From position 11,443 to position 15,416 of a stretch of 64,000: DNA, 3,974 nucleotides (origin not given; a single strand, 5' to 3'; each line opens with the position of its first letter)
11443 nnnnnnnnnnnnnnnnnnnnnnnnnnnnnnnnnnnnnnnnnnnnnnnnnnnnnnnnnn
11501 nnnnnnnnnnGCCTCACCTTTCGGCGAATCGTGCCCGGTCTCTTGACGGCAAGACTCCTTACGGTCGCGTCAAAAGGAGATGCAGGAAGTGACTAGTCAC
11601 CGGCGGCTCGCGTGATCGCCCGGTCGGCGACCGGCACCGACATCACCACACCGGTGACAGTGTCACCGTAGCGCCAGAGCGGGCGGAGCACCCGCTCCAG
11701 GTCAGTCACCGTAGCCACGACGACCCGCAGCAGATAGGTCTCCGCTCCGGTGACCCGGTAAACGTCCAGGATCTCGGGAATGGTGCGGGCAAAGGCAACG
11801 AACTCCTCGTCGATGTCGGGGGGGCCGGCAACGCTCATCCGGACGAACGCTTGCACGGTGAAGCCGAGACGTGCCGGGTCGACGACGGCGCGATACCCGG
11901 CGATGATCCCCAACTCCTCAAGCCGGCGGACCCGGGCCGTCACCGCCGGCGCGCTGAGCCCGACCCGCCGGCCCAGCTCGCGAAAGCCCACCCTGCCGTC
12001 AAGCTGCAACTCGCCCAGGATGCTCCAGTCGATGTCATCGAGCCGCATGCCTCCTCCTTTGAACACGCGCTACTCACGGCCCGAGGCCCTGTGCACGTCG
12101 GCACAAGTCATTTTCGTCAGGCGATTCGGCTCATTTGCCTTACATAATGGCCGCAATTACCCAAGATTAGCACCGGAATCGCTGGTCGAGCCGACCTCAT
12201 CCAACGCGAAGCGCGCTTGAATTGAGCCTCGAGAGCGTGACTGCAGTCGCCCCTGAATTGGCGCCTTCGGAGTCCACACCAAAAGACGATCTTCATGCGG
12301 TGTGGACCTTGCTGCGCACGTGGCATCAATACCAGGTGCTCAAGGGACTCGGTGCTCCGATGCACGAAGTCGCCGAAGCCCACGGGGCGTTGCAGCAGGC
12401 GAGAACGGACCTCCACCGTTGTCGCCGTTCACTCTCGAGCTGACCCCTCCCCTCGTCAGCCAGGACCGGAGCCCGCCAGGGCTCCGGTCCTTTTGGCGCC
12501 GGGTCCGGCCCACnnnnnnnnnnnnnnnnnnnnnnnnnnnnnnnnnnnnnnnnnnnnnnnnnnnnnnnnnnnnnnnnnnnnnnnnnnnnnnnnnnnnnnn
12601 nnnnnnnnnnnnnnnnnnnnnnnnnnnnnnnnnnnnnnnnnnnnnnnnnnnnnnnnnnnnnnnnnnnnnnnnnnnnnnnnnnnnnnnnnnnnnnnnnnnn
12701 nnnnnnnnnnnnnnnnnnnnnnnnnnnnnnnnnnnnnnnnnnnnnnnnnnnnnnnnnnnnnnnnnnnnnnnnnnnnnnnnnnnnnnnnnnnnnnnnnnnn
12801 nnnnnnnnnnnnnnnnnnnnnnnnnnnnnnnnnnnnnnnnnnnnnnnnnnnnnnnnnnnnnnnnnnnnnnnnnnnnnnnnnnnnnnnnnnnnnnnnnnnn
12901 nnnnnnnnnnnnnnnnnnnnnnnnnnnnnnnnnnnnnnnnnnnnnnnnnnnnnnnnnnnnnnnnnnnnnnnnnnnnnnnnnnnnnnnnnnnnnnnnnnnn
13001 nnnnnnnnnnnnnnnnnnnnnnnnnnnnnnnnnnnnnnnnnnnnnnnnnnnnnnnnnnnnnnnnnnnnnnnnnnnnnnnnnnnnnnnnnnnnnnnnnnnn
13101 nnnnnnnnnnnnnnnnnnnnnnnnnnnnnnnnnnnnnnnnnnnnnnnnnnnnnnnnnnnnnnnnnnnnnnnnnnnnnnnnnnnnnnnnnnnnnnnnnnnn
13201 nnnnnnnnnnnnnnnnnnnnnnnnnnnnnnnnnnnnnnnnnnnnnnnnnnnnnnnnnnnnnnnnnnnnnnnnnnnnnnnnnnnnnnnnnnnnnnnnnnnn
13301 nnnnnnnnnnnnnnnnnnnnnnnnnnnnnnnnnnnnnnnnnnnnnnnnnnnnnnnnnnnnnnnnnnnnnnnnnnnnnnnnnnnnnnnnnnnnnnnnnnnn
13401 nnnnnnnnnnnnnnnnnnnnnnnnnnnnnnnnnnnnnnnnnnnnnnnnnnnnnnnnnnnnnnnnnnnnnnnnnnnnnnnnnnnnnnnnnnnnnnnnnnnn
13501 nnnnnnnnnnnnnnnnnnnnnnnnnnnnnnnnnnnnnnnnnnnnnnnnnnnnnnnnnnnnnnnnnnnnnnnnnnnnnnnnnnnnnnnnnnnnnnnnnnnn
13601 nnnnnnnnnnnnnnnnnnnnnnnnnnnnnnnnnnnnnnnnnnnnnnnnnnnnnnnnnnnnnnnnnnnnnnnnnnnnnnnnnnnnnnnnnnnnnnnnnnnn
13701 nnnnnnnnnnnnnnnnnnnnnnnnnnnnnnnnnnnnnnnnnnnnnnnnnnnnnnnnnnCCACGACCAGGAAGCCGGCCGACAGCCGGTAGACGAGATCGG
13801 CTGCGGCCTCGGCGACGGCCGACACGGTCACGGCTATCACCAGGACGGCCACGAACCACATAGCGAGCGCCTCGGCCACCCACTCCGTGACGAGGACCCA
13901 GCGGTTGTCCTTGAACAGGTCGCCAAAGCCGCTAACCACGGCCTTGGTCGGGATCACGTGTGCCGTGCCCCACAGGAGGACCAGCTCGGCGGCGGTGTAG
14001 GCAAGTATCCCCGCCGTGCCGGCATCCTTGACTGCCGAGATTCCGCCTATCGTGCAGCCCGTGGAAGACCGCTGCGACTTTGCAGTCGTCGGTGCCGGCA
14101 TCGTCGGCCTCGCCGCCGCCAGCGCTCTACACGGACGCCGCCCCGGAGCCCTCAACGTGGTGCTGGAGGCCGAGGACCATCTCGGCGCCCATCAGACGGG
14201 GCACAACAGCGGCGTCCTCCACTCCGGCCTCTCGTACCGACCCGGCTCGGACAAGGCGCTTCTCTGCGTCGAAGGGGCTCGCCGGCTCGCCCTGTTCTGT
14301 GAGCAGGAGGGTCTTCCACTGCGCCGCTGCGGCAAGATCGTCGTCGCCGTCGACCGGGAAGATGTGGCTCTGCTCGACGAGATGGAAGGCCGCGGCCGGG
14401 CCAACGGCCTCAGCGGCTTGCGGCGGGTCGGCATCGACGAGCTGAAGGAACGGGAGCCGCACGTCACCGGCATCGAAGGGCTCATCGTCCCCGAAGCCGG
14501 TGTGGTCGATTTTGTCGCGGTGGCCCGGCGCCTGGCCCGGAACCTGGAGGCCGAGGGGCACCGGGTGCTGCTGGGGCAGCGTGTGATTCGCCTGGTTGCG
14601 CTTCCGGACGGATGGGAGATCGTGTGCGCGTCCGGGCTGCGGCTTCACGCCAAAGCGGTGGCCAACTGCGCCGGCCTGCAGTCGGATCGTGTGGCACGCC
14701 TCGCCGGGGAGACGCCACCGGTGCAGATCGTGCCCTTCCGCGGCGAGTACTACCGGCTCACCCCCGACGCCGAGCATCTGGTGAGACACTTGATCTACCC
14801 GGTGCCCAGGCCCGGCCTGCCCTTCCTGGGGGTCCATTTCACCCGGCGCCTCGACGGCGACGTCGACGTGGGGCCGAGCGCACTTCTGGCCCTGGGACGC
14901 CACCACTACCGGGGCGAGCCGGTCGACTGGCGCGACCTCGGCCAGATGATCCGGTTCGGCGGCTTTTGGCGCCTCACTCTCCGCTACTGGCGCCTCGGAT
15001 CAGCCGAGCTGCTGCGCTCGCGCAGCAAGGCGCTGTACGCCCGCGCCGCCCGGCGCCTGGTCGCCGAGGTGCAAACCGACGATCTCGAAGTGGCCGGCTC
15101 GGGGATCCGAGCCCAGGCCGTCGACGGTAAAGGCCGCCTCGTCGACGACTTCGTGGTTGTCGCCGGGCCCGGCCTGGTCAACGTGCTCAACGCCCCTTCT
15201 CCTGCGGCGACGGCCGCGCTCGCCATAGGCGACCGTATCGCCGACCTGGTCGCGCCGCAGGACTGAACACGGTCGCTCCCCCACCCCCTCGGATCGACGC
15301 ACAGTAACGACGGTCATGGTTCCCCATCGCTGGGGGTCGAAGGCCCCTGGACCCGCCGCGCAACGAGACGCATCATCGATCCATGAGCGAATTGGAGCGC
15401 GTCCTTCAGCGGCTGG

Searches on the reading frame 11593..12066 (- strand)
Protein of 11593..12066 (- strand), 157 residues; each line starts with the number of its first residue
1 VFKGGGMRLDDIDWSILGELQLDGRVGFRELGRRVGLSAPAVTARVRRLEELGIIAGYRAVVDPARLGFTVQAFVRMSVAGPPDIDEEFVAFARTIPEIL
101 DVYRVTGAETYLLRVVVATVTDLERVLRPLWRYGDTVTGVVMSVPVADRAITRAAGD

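Call 83: search_protein_families(library=pfam, proteins=[window:11593-12066:-], max_evalue=0.0001)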
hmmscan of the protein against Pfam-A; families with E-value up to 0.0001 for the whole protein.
window:11593-12066:- (157 aa): 4 families
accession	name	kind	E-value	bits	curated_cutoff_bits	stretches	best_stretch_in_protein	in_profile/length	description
PF13404.12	HTH_AsnC-type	-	9.8e-17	60.9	27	1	9-50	1-42/42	AsnC-type helix-turn-helix domain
PF13412.12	HTH_24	-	9.6e-15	54.3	21.9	1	9-55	1-47/48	Winged helix-turn-helix DNA-binding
PF01037.27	AsnC_trans_reg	-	8.4e-11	42.1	25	1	87-143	12-72/73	Lrp/AsnC ligand binding domain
PF12802.13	MarR_2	-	2.5e-06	28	27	1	9-56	3-51/61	MarR family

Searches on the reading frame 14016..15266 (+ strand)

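Call 54: search_protein_families(library=pfam, proteins=[window:14016-15266:+], max_evalue=0.0001)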
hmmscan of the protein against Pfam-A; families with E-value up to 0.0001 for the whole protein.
window:14016-15266:+ (416 aa): 1 family
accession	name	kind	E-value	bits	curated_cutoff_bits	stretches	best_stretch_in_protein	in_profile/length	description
PF01266.30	DAO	-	2.5e-51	175.7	27.9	1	21-411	1-353/353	FAD dependent oxidoreductase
